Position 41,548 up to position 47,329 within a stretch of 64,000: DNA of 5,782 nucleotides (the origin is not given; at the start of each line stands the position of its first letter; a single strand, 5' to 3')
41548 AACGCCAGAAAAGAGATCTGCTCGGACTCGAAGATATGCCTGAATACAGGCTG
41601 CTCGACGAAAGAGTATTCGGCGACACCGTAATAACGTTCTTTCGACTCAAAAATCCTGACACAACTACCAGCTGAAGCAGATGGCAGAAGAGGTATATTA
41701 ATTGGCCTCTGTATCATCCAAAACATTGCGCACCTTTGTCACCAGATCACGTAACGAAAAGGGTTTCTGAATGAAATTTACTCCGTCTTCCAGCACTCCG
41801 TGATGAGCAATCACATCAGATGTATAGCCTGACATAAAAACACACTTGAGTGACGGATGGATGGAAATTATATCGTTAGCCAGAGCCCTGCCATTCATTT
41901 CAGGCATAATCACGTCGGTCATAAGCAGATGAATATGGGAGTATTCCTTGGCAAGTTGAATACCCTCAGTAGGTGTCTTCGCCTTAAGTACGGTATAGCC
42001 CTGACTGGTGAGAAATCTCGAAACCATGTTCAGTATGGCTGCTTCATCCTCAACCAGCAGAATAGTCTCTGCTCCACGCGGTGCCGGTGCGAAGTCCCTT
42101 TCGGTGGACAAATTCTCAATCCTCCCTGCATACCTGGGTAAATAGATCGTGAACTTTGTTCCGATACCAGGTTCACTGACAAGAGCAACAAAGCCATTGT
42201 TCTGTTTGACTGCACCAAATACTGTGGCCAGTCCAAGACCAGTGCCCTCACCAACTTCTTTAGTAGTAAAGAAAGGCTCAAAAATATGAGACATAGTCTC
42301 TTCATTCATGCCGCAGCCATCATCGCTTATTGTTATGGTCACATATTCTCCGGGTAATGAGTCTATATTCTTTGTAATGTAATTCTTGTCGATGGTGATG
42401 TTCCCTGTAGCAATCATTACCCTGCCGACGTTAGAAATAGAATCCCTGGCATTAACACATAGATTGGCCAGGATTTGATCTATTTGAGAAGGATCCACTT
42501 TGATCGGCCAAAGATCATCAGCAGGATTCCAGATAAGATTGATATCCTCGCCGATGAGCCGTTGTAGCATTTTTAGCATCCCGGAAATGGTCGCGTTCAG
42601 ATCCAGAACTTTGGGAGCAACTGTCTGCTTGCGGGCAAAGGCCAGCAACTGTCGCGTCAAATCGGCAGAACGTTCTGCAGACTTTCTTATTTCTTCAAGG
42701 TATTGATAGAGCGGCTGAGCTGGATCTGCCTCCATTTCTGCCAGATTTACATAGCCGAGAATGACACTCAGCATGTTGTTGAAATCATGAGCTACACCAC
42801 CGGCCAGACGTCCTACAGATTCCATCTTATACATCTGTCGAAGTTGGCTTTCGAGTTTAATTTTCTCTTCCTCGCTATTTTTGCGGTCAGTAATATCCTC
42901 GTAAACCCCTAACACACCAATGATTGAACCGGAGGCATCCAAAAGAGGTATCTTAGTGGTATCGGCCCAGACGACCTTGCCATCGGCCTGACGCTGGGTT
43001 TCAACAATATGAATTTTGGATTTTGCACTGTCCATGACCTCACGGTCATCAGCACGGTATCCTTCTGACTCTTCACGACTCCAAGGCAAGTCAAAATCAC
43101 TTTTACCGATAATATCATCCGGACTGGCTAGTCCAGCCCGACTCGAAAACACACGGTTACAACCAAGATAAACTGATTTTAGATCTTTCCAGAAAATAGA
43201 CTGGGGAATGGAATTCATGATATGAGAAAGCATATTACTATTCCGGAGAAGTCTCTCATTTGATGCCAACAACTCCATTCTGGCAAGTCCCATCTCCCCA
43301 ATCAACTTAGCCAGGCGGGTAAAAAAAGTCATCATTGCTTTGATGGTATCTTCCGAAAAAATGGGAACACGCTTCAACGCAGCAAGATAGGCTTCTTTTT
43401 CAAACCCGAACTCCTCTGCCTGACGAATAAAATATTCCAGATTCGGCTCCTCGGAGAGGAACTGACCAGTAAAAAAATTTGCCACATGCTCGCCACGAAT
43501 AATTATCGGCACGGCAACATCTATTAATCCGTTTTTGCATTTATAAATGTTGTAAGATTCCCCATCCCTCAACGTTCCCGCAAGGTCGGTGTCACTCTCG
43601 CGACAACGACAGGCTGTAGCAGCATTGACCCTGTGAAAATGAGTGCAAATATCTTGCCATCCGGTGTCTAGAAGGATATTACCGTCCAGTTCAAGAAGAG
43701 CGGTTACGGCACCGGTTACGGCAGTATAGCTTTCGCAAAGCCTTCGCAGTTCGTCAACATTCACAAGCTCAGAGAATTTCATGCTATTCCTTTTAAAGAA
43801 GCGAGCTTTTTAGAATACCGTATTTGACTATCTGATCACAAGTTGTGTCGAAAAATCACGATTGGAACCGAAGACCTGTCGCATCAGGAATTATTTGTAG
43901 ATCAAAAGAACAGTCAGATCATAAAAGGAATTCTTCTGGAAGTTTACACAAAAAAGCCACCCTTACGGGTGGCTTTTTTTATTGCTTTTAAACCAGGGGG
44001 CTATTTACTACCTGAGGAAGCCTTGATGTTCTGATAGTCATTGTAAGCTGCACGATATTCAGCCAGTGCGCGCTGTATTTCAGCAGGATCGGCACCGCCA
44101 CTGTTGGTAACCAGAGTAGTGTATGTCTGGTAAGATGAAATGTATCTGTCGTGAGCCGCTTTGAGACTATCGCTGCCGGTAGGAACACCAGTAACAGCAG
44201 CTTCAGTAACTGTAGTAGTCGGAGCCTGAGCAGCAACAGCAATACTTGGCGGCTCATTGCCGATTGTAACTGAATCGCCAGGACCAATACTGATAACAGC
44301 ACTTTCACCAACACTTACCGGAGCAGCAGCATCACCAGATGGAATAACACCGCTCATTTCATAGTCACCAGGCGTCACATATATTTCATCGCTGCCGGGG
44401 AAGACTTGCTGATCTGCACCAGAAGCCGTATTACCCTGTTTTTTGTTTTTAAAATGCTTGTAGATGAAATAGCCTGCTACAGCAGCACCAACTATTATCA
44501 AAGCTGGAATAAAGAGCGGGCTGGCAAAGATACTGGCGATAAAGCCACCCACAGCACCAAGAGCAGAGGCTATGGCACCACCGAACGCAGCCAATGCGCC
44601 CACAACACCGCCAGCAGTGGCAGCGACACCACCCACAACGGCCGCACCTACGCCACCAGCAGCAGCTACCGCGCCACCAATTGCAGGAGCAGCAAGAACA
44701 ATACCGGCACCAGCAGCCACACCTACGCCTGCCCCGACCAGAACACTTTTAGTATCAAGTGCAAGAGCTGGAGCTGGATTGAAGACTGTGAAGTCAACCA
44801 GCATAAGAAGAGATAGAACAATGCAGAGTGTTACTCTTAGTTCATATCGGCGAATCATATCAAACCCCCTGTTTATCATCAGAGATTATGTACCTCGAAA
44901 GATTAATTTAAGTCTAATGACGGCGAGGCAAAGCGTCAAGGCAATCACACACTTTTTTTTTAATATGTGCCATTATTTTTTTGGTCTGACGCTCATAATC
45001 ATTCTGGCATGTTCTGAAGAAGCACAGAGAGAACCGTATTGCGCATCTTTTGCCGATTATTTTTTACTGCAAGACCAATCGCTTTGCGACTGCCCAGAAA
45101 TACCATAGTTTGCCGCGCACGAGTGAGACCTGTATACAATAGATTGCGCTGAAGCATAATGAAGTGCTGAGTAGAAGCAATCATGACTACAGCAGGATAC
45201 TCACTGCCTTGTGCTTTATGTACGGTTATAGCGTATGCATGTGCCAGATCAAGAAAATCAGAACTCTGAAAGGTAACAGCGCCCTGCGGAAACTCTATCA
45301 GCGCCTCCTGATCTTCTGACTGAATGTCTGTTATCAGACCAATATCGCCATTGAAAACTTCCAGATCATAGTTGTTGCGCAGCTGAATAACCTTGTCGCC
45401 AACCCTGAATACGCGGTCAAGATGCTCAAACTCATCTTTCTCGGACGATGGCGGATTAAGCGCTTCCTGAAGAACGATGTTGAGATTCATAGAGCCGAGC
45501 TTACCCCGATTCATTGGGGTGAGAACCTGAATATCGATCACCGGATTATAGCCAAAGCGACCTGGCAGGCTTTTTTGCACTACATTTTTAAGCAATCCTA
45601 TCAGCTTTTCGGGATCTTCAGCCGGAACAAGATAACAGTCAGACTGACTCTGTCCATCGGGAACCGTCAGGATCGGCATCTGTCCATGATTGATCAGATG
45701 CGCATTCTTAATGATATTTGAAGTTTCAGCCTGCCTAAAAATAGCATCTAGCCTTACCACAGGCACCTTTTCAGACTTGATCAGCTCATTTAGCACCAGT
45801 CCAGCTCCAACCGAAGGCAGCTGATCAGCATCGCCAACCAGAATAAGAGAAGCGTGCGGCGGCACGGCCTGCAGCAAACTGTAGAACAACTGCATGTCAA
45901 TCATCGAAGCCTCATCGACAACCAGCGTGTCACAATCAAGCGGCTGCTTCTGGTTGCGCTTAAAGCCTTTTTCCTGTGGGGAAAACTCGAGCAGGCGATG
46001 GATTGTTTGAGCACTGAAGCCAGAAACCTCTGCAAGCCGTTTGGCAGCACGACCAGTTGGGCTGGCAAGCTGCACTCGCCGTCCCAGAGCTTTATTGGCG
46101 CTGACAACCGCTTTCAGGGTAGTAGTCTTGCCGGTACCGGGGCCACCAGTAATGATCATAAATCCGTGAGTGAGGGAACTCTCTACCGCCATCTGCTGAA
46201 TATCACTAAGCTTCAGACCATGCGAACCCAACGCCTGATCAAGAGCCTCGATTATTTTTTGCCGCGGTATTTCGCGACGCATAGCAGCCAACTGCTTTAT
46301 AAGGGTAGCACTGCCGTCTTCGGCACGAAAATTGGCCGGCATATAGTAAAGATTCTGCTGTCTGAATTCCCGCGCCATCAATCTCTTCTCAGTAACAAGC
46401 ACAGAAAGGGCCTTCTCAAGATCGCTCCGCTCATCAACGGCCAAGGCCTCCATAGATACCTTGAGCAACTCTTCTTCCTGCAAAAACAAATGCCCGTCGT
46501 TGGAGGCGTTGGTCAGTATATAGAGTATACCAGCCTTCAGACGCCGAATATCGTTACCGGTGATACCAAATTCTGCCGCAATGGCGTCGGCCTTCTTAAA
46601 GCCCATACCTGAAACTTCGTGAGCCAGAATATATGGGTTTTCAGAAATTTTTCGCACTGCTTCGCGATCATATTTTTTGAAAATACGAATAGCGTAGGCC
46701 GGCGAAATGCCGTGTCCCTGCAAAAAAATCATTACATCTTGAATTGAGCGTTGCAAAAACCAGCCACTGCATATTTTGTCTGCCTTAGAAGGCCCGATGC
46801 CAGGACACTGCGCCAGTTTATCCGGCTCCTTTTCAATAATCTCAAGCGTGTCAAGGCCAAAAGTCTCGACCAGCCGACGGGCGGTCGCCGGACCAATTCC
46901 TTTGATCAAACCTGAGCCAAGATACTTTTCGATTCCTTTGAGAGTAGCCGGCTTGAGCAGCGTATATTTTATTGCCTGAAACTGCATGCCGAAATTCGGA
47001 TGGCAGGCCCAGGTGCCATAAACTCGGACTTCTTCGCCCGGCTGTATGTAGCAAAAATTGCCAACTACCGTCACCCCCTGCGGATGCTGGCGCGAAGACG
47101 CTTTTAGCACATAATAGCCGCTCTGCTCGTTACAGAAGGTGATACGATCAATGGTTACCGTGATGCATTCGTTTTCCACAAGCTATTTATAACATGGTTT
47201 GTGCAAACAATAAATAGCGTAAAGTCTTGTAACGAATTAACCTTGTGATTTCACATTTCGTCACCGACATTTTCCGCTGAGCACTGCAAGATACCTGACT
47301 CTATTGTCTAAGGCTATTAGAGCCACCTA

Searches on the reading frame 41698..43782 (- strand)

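Call 7: search_protein_families(library=pfam, proteins=[window:41698-43782:-], max_evalue=0.001)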
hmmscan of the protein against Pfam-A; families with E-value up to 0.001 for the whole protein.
window:41698-43782:- (694 aa): 7 families
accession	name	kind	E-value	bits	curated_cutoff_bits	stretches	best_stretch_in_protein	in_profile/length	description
PF10114.15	PocR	-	6.5e-48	163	23.9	1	5-165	1-161/162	Sensory domain found in PocR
PF02518.31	HATPase_c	-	4e-20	72.7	26.4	1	430-550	2-109/111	Histidine kinase-, DNA gyrase B-, and HSP90-like ATPase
PF00072.30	Response_reg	-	9.7e-18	64.8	30.2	1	574-685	1-111/111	Response regulator receiver domain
PF08448.16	PAS_4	-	9.3e-16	58.5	23.1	1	190-301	2-109/110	PAS fold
PF00512.31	HisKA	-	1.9e-09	37.9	26.9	1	324-386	3-64/66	His Kinase A (phospho-acceptor) domain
PF00989.32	PAS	-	2.4e-07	31.2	22.6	1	184-297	2-113/113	PAS fold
PF13426.13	PAS_9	-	1.8e-06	28.6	27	1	203-299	11-103/103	PAS domain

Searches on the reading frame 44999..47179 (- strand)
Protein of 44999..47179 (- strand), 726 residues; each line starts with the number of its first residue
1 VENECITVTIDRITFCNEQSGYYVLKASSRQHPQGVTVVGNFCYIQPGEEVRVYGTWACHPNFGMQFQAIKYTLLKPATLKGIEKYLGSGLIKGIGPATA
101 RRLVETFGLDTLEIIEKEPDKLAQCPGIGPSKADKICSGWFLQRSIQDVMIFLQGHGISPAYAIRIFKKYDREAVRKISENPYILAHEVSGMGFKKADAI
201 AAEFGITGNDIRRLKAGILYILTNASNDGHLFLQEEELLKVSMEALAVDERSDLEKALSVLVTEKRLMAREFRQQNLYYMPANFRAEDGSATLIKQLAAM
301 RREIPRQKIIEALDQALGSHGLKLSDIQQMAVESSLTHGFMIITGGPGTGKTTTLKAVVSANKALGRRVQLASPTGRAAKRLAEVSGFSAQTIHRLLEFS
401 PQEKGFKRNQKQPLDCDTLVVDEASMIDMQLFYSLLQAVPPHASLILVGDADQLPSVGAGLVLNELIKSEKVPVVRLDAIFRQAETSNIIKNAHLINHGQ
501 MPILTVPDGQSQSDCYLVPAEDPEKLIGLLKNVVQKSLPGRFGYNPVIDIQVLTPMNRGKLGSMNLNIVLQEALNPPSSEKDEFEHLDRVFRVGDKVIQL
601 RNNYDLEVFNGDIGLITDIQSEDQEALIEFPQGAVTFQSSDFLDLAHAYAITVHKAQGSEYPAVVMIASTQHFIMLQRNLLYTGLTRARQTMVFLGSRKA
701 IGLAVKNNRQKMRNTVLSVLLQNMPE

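Call 8: search_protein_families(library=pfam, proteins=[window:44999-47179:-], max_evalue=0.001)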
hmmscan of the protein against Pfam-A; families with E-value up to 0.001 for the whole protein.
window:44999-47179:- (726 aa): 16 families
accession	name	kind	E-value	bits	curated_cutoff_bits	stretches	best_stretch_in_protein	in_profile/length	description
PF13245.12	AAA_19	-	2.3e-46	157.8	25.1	1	328-458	1-133/134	AAA domain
PF13604.12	AAA_30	-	1e-41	143.2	27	1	324-502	2-174/191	AAA domain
PF14490.11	HHH_RecD2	-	1.5e-38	131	27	2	143-232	2-92/92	ATP-dependent RecD2 DNA helicase HHH domain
PF18335.7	SH3_13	-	9.2e-25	86.7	41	1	566-630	1-65/65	ATP-dependent RecD-like DNA helicase SH3 domain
PF23139.1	OB_YrrC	-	1.5e-20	73.3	27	1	4-77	2-76/76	ATP-dependent DNA helicase YrrC, OB-fold domain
PF13538.12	UvrD_C_2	-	1.9e-18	66.5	27.4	1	647-692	1-49/52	UvrD-like helicase C-terminal domain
PF14520.12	HHH_5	-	2.1e-16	60.5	27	1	92-138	7-53/57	Helix-hairpin-helix domain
PF01443.25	Viral_helicase1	-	2.4e-14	54.2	21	2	636-695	166-227/228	Viral superfamily 1 RNA helicase core domain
PF13086.12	AAA_11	-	4.5e-09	36.9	27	1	324-375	2-61/257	AAA domain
PF00633.29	HHH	-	5.1e-06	26.5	24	0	119-138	10-29/30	Helix-hairpin-helix motif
PF13401.12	AAA_22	-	2.3e-05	25.2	27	1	337-450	4-123/130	AAA domain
PF05127.21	NAT10_TcmA_helicase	-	3.2e-05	24.3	22.7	1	342-439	1-113/176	RNA cytidine acetyltransferase NAT10/TcmA, helicase domain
PF09848.15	SLFN-g3_helicase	-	5.2e-05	23.1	24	1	341-425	4-89/354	Schlafen group 3, DNA/RNA helicase domain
PF10391.15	DNA_pol_lambd_f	-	0.0001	22.5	29.8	0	92-124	6-38/51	Fingers domain of DNA polymerase lambda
PF00437.27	T2SSE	-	0.00016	20.9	24.9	1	321-361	125-165/370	Type II/IV secretion system protein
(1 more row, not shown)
